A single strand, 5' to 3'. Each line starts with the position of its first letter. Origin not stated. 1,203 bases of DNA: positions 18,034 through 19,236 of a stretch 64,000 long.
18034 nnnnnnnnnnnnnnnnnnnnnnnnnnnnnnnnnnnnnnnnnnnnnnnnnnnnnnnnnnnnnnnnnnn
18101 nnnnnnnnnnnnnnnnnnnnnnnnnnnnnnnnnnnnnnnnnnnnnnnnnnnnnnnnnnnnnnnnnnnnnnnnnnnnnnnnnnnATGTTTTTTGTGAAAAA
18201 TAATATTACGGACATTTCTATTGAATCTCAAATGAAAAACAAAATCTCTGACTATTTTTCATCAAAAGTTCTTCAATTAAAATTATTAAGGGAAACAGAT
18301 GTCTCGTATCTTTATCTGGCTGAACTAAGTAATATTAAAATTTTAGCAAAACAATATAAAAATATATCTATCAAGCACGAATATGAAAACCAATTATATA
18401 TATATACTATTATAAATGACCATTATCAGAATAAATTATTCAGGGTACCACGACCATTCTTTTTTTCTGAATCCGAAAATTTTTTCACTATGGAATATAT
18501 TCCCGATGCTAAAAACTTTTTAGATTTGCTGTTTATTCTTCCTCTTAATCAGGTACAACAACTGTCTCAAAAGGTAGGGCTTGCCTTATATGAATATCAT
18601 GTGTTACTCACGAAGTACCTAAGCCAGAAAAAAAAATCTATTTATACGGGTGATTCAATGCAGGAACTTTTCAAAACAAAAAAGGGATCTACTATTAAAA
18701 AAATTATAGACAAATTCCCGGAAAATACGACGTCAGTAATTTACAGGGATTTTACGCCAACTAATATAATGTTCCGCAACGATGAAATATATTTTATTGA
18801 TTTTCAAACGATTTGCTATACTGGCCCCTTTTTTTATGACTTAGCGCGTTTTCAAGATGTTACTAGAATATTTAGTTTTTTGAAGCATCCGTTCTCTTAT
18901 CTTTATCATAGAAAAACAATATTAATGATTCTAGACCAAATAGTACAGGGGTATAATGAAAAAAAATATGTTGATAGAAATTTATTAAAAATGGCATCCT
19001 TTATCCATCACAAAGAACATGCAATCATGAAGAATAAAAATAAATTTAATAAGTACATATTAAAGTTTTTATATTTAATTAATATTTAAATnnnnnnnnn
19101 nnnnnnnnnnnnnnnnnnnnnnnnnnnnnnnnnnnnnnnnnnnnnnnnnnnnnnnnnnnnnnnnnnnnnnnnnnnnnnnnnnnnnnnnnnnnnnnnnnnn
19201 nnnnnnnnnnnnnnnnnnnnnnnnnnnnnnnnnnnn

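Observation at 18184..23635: Tandemly duplicated three-gene module (kinase-like + SAM-methyltransferase + GT4) in shuffled order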

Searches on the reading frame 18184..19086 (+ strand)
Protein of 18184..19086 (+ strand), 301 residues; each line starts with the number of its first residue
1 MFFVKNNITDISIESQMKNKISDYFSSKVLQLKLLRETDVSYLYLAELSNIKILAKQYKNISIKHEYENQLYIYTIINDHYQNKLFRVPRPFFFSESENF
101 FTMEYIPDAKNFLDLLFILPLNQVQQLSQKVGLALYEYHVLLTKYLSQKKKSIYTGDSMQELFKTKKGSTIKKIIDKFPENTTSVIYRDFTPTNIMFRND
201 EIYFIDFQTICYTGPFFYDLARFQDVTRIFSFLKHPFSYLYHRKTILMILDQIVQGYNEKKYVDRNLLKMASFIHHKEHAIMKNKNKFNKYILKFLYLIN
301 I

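Call 6: search_protein_families(library=pfam, proteins=[window:18184-19086:+], max_evalue=0.1)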
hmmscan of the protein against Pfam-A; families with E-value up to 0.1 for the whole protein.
window:18184-19086:+ (301 aa): 4 families
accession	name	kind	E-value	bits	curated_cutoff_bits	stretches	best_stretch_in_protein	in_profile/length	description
PF01636.29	APH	-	1.6e-06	28.5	23.2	1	181-224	166-210/239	Phosphotransferase enzyme family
PF01163.29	RIO1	-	0.0015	18.6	22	1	136-210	78-152/187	RIO domain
PF18440.7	GlcNAc-1_reg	-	0.0031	18.3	26.4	1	14-64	22-73/87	Putative GlcNAc-1 phosphotransferase regulatory domain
PF19974.5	TCAD9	-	0.0065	16.1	40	1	179-222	293-336/429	Ternary complex associated domain 9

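Call 7: search_solved_structures(query=window:18184-19086:+, max_evalue=10, show_alignments=2)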
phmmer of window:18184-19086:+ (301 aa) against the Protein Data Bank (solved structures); distinct sequences matched with E-value up to 10: 0.

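Call 11: search_protein_families(library=ncbifam, proteins=[window:18184-19086:+], max_evalue=0.1)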
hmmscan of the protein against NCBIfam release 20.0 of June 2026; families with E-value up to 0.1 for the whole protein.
window:18184-19086:+ (301 aa): 8 families
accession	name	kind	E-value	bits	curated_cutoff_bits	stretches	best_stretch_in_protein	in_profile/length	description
TIGR02172.1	Fb_sc_TIGR02172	paralog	3.5e-06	27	228.2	1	144-234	115-203/226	TIGR02172 family protein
NF011462.0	PRK14879.1-3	equivalog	0.00015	21.5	174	1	155-208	75-126/192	Kae1-associated kinase Bud32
NF045759.1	NamurgluKinAmgK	equivalog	0.00026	20.2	550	1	117-221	115-220/324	N-acetylmuramate/N-acetylglucosamine kinase AmgK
TIGR03724.2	arch_bud32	equivalog_domain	0.00092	18.8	125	1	182-208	103-129/193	KEOPS complex kinase/ATPase Bud32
NF011464.0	PRK14879.1-7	equivalog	0.0039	16.9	246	1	170-208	111-147/221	Kae1-associated kinase Bud32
TIGR04472.1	reg_rSAM_mob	hypoth_equivalog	0.018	15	240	1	124-196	48-123/141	radical SAM mobile pair system MarR family transcriptional regulator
NF038150.1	lanthi_synth_IV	equivalog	0.042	12.1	650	1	184-212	318-347/851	class IV lanthionine synthetase LanL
NF007174.0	PRK09605.1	equivalog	0.043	12.3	447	1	158-213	422-476/535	bifunctional N(6)-L-threonylcarbamoyladenine synthase/serine/threonine protein kinase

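Call 12: find_homologous_proteins(query=window:18184-19086:+, max_evalue=0.001)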
Query window:18184-19086:+ (301 aa): 1 proteins with E <= 0.001 among 977 candidates.
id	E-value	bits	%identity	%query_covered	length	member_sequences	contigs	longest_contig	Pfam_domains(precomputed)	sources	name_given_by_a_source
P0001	9.1e-189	644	100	99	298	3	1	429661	PF01636.30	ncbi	ncbi:MAG: phosphotransferase [Patescibacteria group bacterium]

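Call 21: search_protein_representatives(protein=window:18184-19086:+)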
Query: 301 residues. Proteins with E-value up to 0.001 (for the whole library): 33; up to 1e-10: 17; up to 1e-30: 14. The best 33 are listed.
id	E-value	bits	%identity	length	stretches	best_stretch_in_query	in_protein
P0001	2.9e-189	644.0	100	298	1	4-301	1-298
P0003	9.4e-42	160.1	35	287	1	25-298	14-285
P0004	2.4e-39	152.2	34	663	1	35-301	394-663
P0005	6.9e-39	150.7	35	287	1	15-298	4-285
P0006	4.3e-38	148.1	33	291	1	24-297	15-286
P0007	9.9e-36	140.3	33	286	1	19-299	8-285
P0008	4.4e-35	138.2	31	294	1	25-297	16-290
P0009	4.4e-35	138.2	33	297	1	30-299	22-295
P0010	1.0e-34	137.0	30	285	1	16-285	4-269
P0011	2.1e-34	136.0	35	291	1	20-301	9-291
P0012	8.4e-34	134.0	33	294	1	14-300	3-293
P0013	1.0e-33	133.7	32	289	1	27-298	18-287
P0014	1.3e-31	126.8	29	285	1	15-297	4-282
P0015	5.4e-31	124.8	34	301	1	30-298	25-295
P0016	1.2e-22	97.5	36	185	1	126-298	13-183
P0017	1.3e-20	90.8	27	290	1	21-298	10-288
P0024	9.5e-06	42.0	53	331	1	174-223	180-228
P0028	9.2e-05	38.7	36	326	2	170-241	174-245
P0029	1.2e-04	38.4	30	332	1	76-255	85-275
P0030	1.8e-04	37.8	30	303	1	61-291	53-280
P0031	2.1e-04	37.5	27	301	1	51-289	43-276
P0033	5.3e-04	36.3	39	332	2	171-223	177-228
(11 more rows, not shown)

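Call 23: search_protein_families(library=pfam, proteins=[P0004, P0003, P0008, P0017, P0024, P0028, P0029, P0030, P0031, P0033], max_evalue=0.01)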
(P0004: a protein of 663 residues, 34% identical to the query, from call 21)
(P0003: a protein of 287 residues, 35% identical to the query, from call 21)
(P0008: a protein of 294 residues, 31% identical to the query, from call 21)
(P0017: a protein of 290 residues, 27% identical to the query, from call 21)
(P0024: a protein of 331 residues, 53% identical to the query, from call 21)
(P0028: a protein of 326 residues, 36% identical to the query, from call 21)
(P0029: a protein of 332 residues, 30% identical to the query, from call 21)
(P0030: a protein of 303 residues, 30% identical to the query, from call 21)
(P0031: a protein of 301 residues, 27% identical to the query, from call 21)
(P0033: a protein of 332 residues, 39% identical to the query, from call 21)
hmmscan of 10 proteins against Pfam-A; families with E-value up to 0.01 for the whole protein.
P0004 (663 aa): 9 families
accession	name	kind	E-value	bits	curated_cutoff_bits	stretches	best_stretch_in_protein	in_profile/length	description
PF00534.26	Glycos_transf_1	-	2.9e-35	121.8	26.4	1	198-353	13-171/172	Glycosyl transferases group 1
PF13692.12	Glyco_trans_1_4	-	9.3e-31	107.4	27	1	201-340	2-142/142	Glycosyl transferases group 1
PF13439.12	Glyco_transf_4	-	2.6e-25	89.8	28.5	1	16-192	2-169/170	Glycosyltransferase Family 4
PF13477.12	Glyco_trans_4_2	-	5.1e-16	59.5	23.4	1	23-162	14-137/139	Glycosyl transferase 4-like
PF13579.12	Glyco_trans_4_4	-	7.6e-13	49.5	29.7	1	16-188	1-158/158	Glycosyl transferase 4-like domain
PF13524.12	Glyco_trans_1_2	-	4.2e-09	36.9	25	1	217-365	4-139/144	Glycosyl transferase-like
PF20706.3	GT4-conflict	-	2.4e-05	23.9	26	1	199-351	196-351/385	Family 4 Glycosyltransferase in conflict systems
PF00069.31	Pkinase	-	2.5e-05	24.3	31.7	1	542-567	117-142/263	Protein kinase domain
PF01636.29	APH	-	0.0034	17.6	23.2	0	544-584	170-210/239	Phosphotransferase enzyme family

P0003 (287 aa): 1 family
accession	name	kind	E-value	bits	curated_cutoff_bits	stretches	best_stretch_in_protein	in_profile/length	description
PF01636.29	APH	-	3.1e-07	30.8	23.2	1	34-212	16-210/239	Phosphotransferase enzyme family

P0008 (294 aa): 3 families
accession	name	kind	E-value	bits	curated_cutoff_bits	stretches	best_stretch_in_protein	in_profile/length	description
PF01636.29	APH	-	1.1e-06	29.1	23.2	1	77-217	53-211/239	Phosphotransferase enzyme family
PF19974.5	TCAD9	-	0.0027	17.4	40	1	169-214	292-336/429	Ternary complex associated domain 9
PF00069.31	Pkinase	-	0.0053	16.6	31.7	1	174-199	117-142/263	Protein kinase domain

P0017 (290 aa): 4 families
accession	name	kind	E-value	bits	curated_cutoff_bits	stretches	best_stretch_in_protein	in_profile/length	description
PF01636.29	APH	-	1.7e-08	35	23.2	1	31-218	12-210/239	Phosphotransferase enzyme family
PF01163.29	RIO1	-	3.6e-05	23.9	22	1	163-202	105-149/187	RIO domain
PF00069.31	Pkinase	-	0.0041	17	31.7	1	178-201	119-142/263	Protein kinase domain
PF19974.5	TCAD9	-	0.0046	16.6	40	1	167-203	288-323/429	Ternary complex associated domain 9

P0024 (331 aa): 3 families
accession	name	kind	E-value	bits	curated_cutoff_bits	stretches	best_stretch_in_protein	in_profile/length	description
PF01636.29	APH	-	8.2e-13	49.1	23.2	1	172-253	146-231/239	Phosphotransferase enzyme family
PF02958.26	EcKL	-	3.7e-07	30.2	22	1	166-256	193-289/294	Ecdysteroid kinase-like family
PF01633.27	Choline_kinase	-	0.0026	17.6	29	1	170-239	145-214/300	Choline/ethanolamine kinase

P0028 (326 aa): 5 families
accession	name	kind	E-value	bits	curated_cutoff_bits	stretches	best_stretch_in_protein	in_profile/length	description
PF01636.29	APH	-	9.5e-14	52.2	23.2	1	23-245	3-229/239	Phosphotransferase enzyme family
PF02958.26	EcKL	-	2.2e-08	34.3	22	1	171-247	199-283/294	Ecdysteroid kinase-like family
PF19974.5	TCAD9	-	4.1e-06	26.7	40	1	163-225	280-337/429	Ternary complex associated domain 9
PF01633.27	Choline_kinase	-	0.00023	21.1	29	1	152-226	134-204/300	Choline/ethanolamine kinase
PF06293.20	Kdo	-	0.0092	15.9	21.3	0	187-215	138-171/207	Lipopolysaccharide kinase (Kdo/WaaP) family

P0029 (332 aa): 1 family
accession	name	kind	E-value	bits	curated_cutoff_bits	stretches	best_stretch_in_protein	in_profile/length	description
PF01636.29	APH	-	2.3e-08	34.6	23.2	1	90-225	52-191/239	Phosphotransferase enzyme family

P0030 (303 aa): 4 families
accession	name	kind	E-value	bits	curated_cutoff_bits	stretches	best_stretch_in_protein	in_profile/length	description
PF01636.29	APH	-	2.4e-05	24.6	23.2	1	38-132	21-110/239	Phosphotransferase enzyme family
PF01163.29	RIO1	-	0.0018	18.3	22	0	72-114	67-106/187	RIO domain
PF07714.23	PK_Tyr_Ser-Thr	-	0.0032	17.3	23.1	1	33-107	23-95/258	Protein tyrosine and serine/threonine kinase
PF03109.22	ABC1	-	0.0084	15.7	22.9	0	61-103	116-158/244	ABC1 atypical kinase-like domain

P0031 (301 aa): 4 families
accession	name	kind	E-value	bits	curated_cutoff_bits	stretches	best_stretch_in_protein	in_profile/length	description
PF01636.29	APH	-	3.3e-07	30.8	23.2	1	44-138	22-115/239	Phosphotransferase enzyme family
PF01163.29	RIO1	-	1.4e-05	25.3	22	1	72-127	66-121/187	RIO domain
PF00069.31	Pkinase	-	0.00091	19.1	31.7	0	73-132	57-116/263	Protein kinase domain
PF03109.22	ABC1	-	0.0053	16.4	22.9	0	55-122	109-178/244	ABC1 atypical kinase-like domain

P0033 (332 aa): 5 families
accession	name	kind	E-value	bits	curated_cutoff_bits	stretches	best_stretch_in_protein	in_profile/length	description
PF01636.29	APH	-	1e-18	68.4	23.2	1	56-238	34-223/239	Phosphotransferase enzyme family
PF02958.26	EcKL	-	3.2e-07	30.4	22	1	177-250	203-283/294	Ecdysteroid kinase-like family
PF19974.5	TCAD9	-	3.2e-07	30.3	40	1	177-226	285-335/429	Ternary complex associated domain 9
PF01163.29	RIO1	-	9.8e-05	22.5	22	0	171-214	104-149/187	RIO domain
PF00069.31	Pkinase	-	0.0012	18.7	31.7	1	190-218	118-147/263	Protein kinase domain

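Call 27: find_related_loci(query=A1, collection=genome_contigs, flank=10000)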
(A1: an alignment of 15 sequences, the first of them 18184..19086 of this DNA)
Query A1 (301 aa) in genome_contigs; peptide patterns used: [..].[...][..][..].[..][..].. (x = any residue, [..] = any of these).
9 stretches matched a pattern; 6 encode a relative of the query (tblastn E <= 1e-3); 6 distinct loci.
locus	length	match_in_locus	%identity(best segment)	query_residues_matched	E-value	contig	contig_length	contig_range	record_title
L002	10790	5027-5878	32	5-299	2e-43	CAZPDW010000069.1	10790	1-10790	MAG TPA_asm: uncultured Pirellulales bacterium isolate binchicken_co116_245 genome assembly, contig: NODE_6861_length_10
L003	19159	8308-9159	32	5-299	3e-42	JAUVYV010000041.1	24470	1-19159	MAG: Phycisphaerales bacterium isolate CSMAG_1251 CSMAG_1251_k141_1038498_length_24470_cov_48.9566, whole genome shotgun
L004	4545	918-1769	34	11-297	7e-42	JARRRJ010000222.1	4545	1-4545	MAG: Sedimentisphaerales bacterium isolate Spart_225_MAG scaffold_18204, whole genome shotgun sequence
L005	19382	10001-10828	31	28-301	2e-37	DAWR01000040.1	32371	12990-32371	MAG TPA_asm: Methanosarcinales archaeon UBA261 UBA261_contig_20642, whole genome shotgun sequence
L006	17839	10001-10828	29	21-299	9e-41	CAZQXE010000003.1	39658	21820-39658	MAG TPA_asm: uncultured Pirellulales bacterium isolate binchicken_co116_398 genome assembly, contig: NODE_814_length_396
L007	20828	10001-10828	29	13-299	6e-35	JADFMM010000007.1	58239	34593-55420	MAG: Planctomycetota bacterium isolate B58T3L14 B58T3L14_NODE193, whole genome shotgun sequence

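Call 31: find_homologous_proteins(query=A1, max_evalue=0.001)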
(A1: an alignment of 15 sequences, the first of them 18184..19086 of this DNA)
Query A1 (15 sequences) (301 aa, profile of the alignment): 2 proteins with E <= 0.001 among 2761 candidates.
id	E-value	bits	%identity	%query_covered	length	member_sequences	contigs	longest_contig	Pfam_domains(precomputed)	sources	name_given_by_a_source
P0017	5.4e-94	333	28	95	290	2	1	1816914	PF01636.30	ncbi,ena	-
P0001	1.5e-93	331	100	99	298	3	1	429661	PF01636.30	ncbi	ncbi:MAG: phosphotransferase [Patescibacteria group bacterium]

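Call 33: find_encoding_contigs(protein=P0017, flank=10000, max_places=3)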
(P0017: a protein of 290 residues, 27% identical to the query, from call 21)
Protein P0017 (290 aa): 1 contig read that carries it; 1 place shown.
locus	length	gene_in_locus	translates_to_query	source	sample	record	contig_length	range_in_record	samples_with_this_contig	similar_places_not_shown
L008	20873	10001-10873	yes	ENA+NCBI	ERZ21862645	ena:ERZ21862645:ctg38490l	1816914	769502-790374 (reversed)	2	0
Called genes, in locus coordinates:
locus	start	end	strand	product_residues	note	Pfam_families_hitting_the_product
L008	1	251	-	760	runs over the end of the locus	PF00933:Glyco_hydro_3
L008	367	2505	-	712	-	PF00933:Glyco_hydro_3, PF01915:Glyco_hydro_3_C (weak)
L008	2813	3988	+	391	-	PF13407:Peripla_BP_4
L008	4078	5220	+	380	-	PF00165:HTH_AraC (faint), PF12833:HTH_18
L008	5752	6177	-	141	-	PF01850:PIN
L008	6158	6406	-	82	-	PF01402:RHH_1 (weak)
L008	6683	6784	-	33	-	-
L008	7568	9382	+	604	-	PF20578:aBig_2, PF15892:BNR_4 (weak)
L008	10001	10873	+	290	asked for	PF01636:APH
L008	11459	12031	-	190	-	-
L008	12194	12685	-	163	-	-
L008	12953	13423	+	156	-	PF00359:PTS_EIIA_2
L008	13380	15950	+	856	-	PF00133:tRNA-synt_1, PF01921:tRNA-synt_1f (faint), PF01406:tRNA-synt_1e (faint), PF09334:tRNA-synt_1g, PF13603:tRNA-synt_1_2, PF00133:tRNA-synt_1, PF09334:tRNA-synt_1g, PF08264:Anticodon_1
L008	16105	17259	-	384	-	-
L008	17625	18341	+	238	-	-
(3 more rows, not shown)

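Call 34: find_related_loci(query=A1, collection=metagenome_contigs, flank=6000)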
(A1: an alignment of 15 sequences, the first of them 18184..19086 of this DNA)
Query A1 (301 aa) in metagenome_contigs; peptide patterns used: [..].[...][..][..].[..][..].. (x = any residue, [..] = any of these).
21 stretches matched a pattern; 18 encode a relative of the query (tblastn E <= 1e-3); 18 distinct loci.
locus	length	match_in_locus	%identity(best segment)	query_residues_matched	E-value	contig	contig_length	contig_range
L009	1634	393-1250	35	4-299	2e-51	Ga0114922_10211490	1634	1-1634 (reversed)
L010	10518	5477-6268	36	32-297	1e-49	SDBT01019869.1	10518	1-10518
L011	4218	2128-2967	32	18-299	3e-48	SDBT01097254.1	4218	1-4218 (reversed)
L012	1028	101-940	35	18-299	4e-51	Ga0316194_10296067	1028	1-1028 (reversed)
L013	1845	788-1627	35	18-299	1e-48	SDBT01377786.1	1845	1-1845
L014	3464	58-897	34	18-299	1e-47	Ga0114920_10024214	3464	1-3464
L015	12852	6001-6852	33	13-298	9e-45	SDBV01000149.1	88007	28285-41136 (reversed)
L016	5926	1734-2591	32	3-299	2e-43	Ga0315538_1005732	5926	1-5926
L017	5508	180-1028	32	13-297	5e-43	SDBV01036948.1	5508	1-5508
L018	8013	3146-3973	33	28-301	3e-43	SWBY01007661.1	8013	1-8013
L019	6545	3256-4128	31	5-299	6e-42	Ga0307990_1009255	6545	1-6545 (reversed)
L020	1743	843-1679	32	18-299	2e-41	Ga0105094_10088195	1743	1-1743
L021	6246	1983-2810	29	21-299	9e-41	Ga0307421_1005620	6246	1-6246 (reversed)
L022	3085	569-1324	31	32-283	1e-37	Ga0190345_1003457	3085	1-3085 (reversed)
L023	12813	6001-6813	33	29-297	6e-37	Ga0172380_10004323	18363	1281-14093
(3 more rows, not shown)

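Call 39: predict_structure(alignment_id=A1)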
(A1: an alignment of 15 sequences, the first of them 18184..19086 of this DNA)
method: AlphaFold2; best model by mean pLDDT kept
length: 301 residues; sequences in the alignment: 15
mean_pLDDT: 91.6   pTM: 0.88
mean pLDDT of the five models: 91.6, 90.5, 90.4, 90.3, 88.4
residues with pLDDT >= 90: 249; 70-90: 38; 50-70: 4; < 50: 10
segments of 3 or more residues with pLDDT < 50: 1-10
pLDDT, mean of each block of 10 residues (from residue 1): 40 89 97 94 97 96 95 93 89 96 97 93 95 96 83 90 95 96 93 94 91 93 95 93 93 97 97 95 87 90 83
secondary structure, 60 per line:
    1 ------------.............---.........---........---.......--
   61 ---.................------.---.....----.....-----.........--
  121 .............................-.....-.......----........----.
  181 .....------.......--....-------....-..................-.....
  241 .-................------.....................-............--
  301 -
elements in order: H13-25 E29-37 E41-48 E52-58 H64-80 E91-95 E100-104 H112-118 H121-149 H157-163 H168-175 E183-185 E195-198 E201-204 E212-215 H217-234 H236-241 H243-258 H265-285 H287-298

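Call 43: fold_search(model_id=the predicted structure, library=pdb)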
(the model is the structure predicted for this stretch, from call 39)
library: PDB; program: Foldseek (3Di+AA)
matches with E <= 10: 1892; with E <= 0.001: 189
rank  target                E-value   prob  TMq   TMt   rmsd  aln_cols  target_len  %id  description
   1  8zic                  1.7e-09  1.00  0.67  0.57   4.5       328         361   14  Structure complex of 4-hydroxytryptamine kinase PsiK complexed with Mg2+ and Tryptamine (released 2025-04-02)
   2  9eto_A                2.0e-09  1.00  0.57  0.48   9.1       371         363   14  PsiK from Psilocybe cubensis (released 2024-11-06)
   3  2pun_B                5.8e-09  1.00  0.54  0.44   7.6       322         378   14  Structures of 5-methylthioribose kinase reveal substrate specificity and unusual mode of nucleotide binding (released 2007-05-22)
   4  4r7b_B                6.8e-09  1.00  0.57  0.59   5.7       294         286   14  Crystal structure of pneumococcal LicA in complex with choline (released 2015-08-12)
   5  2pul_B                1.2e-08  1.00  0.53  0.44   7.5       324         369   15  Structures of 5-methylthioribose kinase reveal substrate specificity and unusual mode of nucleotide binding (released 2007-05-22)
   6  2olc_B                1.3e-08  1.00  0.54  0.44   7.4       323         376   15  Crystal structure of 5-methylthioribose kinase in complex with ADP-2Ho (released 2007-05-22)
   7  2pul_A                1.4e-08  1.00  0.54  0.44   7.9       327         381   13  Structures of 5-methylthioribose kinase reveal substrate specificity and unusual mode of nucleotide binding (released 2007-05-22)
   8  2pun_A                1.7e-08  1.00  0.51  0.42   7.9       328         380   15  Structures of 5-methylthioribose kinase reveal substrate specificity and unusual mode of nucleotide binding (released 2007-05-22)
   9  8agy_A                2.1e-08  1.00  0.63  0.56   4.6       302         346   11  The Corramycin phosphotransferase in complex with Corramycin (released 2023-08-16)
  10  6sui                  3.0e-08  1.00  0.64  0.59   5.4       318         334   12  AMICOUMACIN KINASE AMIN (released 2020-07-22)
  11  2olc_A                3.4e-08  1.00  0.51  0.42   8.0       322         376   16  Crystal structure of 5-methylthioribose kinase in complex with ADP-2Ho (released 2007-05-22)
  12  2pyw_A                4.0e-08  1.00  0.51  0.39  10.2       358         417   13  Structure of A. thaliana 5-methylthioribose kinase in complex with ADP and MTR (released 2008-01-15)
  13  2pui_B                4.4e-08  1.00  0.55  0.46   6.7       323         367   14  Structures of 5-methylthioribose kinase reveal substrate specificity and unusual mode of nucleotide binding (released 2007-05-22)
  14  2pu8_A                4.4e-08  1.00  0.50  0.42   8.1       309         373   15  Structures of 5-methylthioribose kinase reveal substrate specificity and unusual mode of nucleotide binding (released 2007-05-22)
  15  9a5i_A                6.1e-08  1.00  0.53  0.42   9.1       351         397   14  Integrative model of MTNK-DHOM by crosslinking MS and deep learning (released 2024-09-18)
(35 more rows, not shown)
